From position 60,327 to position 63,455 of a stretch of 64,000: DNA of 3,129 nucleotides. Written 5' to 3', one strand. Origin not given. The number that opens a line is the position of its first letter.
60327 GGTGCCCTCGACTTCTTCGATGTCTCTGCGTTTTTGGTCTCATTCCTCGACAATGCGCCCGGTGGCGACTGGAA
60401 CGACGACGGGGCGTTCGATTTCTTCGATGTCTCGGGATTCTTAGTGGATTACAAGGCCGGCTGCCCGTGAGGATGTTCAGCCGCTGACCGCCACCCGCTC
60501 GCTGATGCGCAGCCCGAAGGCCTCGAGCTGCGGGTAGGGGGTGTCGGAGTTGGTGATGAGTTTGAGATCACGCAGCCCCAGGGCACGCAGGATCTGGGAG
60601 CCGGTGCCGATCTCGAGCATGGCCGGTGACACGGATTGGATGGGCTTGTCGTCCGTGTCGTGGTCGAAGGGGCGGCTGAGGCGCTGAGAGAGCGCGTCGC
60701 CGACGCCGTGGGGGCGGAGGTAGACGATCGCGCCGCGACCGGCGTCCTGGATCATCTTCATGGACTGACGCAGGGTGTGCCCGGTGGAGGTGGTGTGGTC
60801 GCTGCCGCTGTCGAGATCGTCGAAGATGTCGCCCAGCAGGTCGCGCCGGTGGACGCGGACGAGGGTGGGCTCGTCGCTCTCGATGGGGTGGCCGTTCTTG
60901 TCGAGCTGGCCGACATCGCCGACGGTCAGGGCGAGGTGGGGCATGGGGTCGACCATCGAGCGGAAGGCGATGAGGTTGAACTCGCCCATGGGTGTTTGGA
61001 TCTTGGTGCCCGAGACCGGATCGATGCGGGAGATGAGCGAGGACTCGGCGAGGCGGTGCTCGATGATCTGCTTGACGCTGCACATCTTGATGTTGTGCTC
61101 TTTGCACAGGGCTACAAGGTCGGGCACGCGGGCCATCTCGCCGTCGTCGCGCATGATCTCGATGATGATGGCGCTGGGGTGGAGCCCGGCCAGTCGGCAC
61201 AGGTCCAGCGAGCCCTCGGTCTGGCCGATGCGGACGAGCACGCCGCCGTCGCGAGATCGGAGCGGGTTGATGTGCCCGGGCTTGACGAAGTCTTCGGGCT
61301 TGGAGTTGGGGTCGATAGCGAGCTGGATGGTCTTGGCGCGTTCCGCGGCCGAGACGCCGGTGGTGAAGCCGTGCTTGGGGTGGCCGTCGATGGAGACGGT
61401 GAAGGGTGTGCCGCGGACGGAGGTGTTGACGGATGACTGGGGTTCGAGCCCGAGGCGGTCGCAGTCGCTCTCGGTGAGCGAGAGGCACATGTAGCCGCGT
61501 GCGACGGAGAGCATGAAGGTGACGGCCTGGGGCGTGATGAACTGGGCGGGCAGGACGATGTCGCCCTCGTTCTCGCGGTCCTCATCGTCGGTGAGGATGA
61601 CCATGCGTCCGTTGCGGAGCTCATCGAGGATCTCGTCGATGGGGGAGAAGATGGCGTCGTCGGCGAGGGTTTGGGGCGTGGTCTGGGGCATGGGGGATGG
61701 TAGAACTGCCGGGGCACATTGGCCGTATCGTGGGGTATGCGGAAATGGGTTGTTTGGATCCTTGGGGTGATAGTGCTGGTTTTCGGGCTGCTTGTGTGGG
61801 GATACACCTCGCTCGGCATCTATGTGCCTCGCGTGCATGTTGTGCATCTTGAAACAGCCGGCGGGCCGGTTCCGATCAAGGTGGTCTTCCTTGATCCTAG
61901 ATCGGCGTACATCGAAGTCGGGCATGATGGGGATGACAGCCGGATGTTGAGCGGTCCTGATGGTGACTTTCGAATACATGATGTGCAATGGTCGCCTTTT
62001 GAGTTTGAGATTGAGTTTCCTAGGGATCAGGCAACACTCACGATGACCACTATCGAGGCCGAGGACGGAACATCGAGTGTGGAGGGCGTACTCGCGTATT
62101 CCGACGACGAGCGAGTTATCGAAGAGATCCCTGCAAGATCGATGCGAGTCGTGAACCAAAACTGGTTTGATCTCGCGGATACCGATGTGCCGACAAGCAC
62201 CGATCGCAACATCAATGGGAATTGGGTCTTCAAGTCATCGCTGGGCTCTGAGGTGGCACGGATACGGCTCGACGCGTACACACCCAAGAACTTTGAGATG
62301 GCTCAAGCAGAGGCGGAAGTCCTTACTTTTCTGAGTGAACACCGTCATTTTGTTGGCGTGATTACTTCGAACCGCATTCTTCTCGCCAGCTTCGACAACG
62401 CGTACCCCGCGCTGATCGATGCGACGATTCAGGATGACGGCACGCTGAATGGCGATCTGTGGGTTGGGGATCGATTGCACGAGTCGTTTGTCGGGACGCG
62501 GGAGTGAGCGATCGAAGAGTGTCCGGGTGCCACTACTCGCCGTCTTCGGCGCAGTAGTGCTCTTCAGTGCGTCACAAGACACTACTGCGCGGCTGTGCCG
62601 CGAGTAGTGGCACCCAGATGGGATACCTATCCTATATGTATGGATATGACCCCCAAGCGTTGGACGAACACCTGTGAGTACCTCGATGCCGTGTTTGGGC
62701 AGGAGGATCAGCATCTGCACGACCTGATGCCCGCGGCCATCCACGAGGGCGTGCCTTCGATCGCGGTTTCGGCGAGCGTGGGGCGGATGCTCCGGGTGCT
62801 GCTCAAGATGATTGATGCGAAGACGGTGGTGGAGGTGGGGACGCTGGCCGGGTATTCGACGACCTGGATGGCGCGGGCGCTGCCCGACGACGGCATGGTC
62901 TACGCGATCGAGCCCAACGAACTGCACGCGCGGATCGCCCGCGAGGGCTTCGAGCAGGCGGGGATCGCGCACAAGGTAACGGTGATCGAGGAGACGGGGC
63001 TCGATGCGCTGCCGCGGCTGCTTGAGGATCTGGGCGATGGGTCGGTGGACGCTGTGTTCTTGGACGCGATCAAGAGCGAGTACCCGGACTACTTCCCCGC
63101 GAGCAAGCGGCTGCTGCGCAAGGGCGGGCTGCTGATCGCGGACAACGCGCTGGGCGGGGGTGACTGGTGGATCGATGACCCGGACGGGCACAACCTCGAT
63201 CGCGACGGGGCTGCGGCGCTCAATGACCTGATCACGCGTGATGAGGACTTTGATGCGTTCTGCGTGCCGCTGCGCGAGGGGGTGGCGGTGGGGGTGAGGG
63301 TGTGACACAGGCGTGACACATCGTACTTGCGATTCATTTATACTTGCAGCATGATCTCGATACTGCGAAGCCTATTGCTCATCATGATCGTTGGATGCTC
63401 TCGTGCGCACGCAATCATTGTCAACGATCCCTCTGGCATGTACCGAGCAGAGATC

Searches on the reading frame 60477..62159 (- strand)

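Call 7: search_protein_families(library=pfam, max_evalue=0.001, proteins=[window:60477-62159:-])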
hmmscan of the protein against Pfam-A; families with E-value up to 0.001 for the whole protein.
window:60477-62159:- (560 aa): 2 families
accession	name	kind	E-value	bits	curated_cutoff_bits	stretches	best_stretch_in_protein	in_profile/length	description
PF00926.24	DHBP_synthase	-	2.1e-73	246.4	26.4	1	176-368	2-191/191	3,4-dihydroxy-2-butanone 4-phosphate synthase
PF00925.25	GTP_cyclohydro2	-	4.2e-33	114.7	23.3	1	385-556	6-164/165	GTP cyclohydrolase II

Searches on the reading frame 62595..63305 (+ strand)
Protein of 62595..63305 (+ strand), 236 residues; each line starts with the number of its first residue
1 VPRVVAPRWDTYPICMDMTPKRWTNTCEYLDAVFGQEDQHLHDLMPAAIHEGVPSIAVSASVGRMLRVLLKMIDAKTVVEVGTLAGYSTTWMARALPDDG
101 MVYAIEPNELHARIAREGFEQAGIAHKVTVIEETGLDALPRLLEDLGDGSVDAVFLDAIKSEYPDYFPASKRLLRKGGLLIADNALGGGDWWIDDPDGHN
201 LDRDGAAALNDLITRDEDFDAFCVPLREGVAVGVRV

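Call 7: search_protein_families(library=pfam, max_evalue=0.001, proteins=[window:62595-63305:+])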
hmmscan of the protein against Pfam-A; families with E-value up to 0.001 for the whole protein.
window:62595-63305:+ (236 aa): 6 families
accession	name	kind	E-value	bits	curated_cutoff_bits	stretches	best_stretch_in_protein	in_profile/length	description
PF01596.23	Methyltransf_3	-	2e-37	128.9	22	1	37-233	7-201/204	O-methyltransferase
PF13578.12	Methyltransf_24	-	3.1e-14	54.2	26.3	1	79-184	1-104/105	Methyltransferase domain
PF08704.16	GCD14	-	3.6e-07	30.5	26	1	67-158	33-121/247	tRNA methyltransferase complex GCD14 subunit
PF13649.12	Methyltransf_25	-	2.2e-05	25.5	27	1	78-178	1-97/97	Methyltransferase domain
PF01135.25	PCMT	-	0.00081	19.6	20.3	1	60-135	60-133/210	Protein-L-isoaspartate(D-aspartate) O-methyltransferase (PCMT)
PF08241.18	Methyltransf_11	-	0.00082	20.4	21.2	0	80-181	2-94/95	Methyltransferase domain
